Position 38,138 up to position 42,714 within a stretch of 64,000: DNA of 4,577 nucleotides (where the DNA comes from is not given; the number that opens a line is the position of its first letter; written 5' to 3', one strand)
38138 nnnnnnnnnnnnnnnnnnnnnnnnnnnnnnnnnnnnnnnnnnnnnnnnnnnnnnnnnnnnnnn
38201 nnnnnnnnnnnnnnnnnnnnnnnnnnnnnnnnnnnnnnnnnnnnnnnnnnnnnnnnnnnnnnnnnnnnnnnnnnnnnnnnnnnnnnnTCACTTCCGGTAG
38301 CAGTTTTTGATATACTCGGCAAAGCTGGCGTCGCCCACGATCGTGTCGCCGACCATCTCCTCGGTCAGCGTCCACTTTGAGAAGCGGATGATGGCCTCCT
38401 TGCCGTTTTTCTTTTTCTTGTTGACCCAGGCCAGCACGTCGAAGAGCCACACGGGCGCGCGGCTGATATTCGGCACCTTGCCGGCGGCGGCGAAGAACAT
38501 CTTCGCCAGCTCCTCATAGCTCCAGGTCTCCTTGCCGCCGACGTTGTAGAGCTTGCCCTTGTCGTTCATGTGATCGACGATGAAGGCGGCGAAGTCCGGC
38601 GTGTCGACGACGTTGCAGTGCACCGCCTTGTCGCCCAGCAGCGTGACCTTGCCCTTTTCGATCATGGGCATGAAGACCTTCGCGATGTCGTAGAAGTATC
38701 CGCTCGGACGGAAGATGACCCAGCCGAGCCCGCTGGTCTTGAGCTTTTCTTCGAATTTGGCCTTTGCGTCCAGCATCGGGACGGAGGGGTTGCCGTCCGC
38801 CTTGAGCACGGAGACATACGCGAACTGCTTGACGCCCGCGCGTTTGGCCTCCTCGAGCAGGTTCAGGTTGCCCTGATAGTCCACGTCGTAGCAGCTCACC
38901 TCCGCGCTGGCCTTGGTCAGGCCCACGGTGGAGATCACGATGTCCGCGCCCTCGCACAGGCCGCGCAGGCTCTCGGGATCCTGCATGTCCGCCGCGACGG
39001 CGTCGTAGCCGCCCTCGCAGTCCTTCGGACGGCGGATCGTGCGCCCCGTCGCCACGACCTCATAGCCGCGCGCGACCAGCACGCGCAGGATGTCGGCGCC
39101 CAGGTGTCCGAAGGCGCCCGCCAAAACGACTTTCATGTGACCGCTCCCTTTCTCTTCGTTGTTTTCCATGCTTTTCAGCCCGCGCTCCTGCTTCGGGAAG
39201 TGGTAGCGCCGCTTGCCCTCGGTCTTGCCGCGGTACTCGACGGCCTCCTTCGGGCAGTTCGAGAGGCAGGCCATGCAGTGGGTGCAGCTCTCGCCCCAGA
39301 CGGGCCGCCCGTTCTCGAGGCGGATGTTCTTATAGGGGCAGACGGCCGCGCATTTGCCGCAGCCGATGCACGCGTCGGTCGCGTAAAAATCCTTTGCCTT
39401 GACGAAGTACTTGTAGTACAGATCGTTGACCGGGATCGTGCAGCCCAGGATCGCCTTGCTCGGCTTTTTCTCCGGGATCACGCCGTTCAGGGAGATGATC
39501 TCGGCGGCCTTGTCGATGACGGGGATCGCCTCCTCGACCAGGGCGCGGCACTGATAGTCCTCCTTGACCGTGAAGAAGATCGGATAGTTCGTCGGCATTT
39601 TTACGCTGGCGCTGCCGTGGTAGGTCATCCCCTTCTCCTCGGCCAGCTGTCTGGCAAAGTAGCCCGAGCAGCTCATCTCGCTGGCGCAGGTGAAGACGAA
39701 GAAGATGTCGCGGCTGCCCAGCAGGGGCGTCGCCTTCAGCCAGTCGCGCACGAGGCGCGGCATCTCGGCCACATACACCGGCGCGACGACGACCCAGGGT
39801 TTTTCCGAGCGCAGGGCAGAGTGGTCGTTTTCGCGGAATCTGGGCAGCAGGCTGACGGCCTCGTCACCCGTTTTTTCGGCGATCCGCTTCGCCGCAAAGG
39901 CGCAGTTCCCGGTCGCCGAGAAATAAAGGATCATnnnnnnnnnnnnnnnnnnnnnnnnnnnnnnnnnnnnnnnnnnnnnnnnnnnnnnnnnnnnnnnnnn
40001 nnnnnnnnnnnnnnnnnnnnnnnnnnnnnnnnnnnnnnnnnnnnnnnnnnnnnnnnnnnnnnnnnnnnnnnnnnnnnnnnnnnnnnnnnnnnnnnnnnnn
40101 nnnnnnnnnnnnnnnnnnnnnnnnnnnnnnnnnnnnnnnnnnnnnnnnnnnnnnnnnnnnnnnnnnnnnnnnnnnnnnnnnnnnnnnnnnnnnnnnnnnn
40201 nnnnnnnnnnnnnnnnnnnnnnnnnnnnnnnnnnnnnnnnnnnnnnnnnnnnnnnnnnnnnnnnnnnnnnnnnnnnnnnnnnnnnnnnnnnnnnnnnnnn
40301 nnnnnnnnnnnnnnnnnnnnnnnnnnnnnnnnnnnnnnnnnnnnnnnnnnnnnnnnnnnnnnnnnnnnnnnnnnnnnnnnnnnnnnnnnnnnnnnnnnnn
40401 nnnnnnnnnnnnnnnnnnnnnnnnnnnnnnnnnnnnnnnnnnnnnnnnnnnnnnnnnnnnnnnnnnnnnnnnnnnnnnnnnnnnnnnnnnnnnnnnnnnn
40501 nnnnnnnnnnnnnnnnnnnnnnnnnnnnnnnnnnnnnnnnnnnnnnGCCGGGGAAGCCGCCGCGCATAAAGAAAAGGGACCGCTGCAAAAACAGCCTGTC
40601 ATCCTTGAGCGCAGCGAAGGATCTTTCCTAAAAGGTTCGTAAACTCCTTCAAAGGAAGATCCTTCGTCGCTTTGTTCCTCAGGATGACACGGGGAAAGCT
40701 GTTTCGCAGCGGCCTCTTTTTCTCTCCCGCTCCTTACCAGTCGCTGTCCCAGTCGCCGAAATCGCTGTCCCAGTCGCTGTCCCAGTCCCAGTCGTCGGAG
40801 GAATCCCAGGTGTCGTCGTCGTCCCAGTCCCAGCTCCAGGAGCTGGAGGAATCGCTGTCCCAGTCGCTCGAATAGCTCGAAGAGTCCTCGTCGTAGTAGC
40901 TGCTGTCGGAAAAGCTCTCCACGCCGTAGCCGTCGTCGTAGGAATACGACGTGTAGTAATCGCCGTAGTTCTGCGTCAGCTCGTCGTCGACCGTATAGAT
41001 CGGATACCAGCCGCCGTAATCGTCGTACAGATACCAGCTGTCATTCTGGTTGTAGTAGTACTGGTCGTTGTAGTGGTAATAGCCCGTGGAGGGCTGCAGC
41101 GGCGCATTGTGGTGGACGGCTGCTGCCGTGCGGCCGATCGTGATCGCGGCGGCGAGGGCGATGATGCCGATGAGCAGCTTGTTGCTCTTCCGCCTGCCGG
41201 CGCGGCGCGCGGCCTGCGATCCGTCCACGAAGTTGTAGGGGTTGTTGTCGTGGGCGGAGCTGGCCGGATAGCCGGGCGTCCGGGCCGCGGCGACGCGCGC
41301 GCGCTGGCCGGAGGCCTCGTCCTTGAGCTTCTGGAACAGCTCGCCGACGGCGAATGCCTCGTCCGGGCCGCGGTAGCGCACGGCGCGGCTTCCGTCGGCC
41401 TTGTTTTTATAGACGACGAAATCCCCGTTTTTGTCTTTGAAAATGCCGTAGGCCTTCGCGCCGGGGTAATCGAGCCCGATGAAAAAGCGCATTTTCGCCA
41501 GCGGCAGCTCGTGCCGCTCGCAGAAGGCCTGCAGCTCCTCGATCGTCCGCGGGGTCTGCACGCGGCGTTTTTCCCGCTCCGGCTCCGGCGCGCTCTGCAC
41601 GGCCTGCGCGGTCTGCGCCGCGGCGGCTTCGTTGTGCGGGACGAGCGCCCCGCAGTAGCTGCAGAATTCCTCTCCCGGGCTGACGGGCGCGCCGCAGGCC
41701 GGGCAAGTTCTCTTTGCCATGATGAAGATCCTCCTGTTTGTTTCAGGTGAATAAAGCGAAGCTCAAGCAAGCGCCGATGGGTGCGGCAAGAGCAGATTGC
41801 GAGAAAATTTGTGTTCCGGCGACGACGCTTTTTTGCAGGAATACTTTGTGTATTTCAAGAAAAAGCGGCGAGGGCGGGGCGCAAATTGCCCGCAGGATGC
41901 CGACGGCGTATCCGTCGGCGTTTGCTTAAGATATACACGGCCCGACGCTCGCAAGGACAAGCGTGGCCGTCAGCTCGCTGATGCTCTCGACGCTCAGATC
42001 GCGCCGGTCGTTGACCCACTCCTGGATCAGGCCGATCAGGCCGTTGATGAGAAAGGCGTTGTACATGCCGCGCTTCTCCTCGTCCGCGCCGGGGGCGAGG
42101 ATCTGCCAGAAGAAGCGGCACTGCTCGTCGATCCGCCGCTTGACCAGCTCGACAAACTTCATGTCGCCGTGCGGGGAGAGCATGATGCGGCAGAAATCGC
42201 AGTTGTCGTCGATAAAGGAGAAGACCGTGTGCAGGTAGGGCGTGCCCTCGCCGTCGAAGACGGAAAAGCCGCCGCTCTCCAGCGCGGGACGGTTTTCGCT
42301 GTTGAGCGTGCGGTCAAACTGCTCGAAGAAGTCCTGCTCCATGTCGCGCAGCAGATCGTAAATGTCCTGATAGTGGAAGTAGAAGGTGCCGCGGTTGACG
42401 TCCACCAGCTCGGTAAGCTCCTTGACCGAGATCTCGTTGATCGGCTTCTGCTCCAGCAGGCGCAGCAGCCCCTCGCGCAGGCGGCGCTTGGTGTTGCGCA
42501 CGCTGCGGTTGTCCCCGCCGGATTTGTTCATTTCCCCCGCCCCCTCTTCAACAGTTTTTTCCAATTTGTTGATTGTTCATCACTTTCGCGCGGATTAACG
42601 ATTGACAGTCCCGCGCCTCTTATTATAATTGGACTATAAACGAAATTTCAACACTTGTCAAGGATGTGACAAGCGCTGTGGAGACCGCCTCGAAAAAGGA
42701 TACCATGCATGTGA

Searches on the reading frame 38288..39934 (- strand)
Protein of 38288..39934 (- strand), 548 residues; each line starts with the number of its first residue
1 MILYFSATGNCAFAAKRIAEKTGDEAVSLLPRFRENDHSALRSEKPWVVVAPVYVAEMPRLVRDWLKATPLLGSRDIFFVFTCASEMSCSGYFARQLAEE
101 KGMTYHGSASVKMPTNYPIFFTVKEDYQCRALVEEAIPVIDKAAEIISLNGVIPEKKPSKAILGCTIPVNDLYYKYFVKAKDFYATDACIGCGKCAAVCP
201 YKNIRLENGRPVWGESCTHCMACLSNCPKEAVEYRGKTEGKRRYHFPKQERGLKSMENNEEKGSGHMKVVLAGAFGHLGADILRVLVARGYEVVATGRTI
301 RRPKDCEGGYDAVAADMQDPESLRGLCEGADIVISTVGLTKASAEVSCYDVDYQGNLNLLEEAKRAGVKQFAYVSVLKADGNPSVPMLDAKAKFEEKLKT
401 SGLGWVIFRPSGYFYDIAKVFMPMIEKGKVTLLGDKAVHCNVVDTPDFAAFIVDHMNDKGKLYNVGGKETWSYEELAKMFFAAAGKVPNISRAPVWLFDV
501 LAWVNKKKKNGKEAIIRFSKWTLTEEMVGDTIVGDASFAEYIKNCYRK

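Call 51: search_protein_families(library=pfam, proteins=[window:38288-39934:-], max_evalue=0.00001)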
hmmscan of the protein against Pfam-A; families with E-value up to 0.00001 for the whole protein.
window:38288-39934:- (548 aa): 15 families
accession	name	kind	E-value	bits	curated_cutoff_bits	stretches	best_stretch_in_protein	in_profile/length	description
PF13460.12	NAD_binding_10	-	1.6e-20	74.2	27.2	1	273-416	1-149/184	NAD(P)H-binding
PF05368.20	NmrA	-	4.4e-18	66.3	27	1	268-498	4-248/298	NmrA-like family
PF12838.12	Fer4_7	-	1.9e-10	41.5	27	0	189-207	2-20/52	4Fe-4S dicluster domain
PF01370.27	Epimerase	-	2.6e-10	40.6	20.9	1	269-375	1-114/240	NAD dependent epimerase/dehydratase family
PF13484.11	Fer4_16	-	1.7e-09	38.7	30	0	217-261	2-48/66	4Fe-4S double cluster binding domain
PF13237.11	Fer4_10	-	5.9e-09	36.2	25.5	1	184-228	4-53/53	4Fe-4S dicluster domain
PF01073.25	3Beta_HSD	-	6.3e-09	35.7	22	1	271-387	2-129/280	3-beta hydroxysteroid dehydrogenase/isomerase family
PF00037.32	Fer4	-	1e-08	35.1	21.1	0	186-204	5-23/24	4Fe-4S binding domain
PF13187.11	Fer4_9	-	2.7e-08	34.2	27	1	188-231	1-51/52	4Fe-4S dicluster domain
PF12837.12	Fer4_6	-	3.5e-08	33.5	25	0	186-202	6-22/24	4Fe-4S binding domain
PF13183.11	Fer4_8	-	1.7e-07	32.1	27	0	187-201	3-66/68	4Fe-4S dicluster domain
PF14697.11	Fer4_21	-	1.8e-07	31.6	35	1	186-232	5-57/59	4Fe-4S dicluster domain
PF12797.12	Fer4_2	-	4.3e-07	29.9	24.5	0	182-201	3-22/22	4Fe-4S binding domain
PF13534.11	Fer4_17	-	3.4e-06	27.9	22.2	0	180-201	37-58/61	4Fe-4S dicluster domain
PF12798.12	Fer4_3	-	4.2e-06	27.6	27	0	217-231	1-15/15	4Fe-4S binding domain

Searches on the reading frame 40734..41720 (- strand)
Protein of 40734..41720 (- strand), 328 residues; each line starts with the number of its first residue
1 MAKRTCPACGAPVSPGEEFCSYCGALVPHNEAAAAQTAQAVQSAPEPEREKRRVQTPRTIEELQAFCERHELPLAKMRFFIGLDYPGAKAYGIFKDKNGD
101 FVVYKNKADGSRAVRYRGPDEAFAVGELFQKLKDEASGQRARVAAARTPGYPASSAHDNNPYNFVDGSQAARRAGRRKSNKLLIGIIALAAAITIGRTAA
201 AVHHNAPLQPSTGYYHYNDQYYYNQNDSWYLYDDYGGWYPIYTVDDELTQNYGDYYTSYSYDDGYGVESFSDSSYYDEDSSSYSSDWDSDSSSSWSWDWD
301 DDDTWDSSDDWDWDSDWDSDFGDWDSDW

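Call 51: search_protein_families(library=pfam, proteins=[window:40734-41720:-], max_evalue=0.00001)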
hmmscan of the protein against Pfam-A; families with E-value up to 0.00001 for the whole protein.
window:40734-41720:- (328 aa): 2 families
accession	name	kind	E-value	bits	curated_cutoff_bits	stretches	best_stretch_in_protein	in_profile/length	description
PF13248.11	Zn_ribbon_3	-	1.3e-07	31.3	27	1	3-25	2-24/26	zinc-ribbon domain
PF13240.11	Zn_Ribbon_1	-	2.3e-07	30.8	25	1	6-25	2-21/23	zinc-ribbon domain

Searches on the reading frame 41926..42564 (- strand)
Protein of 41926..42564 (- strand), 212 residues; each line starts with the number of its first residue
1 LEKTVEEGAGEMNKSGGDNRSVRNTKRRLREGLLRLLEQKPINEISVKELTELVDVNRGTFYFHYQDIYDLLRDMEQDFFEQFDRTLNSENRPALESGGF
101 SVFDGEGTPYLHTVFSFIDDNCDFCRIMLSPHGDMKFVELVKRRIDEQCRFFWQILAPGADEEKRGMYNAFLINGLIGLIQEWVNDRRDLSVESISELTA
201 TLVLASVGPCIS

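Call 51: search_protein_families(library=pfam, proteins=[window:41926-42564:-], max_evalue=0.00001)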
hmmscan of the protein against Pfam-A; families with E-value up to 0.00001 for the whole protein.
window:41926-42564:- (212 aa): 1 family
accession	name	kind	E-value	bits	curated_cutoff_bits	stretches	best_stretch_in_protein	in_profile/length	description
PF14278.11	TetR_C_8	-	5.9e-14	52.4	26.1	1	109-202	5-100/103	Transcriptional regulator C-terminal region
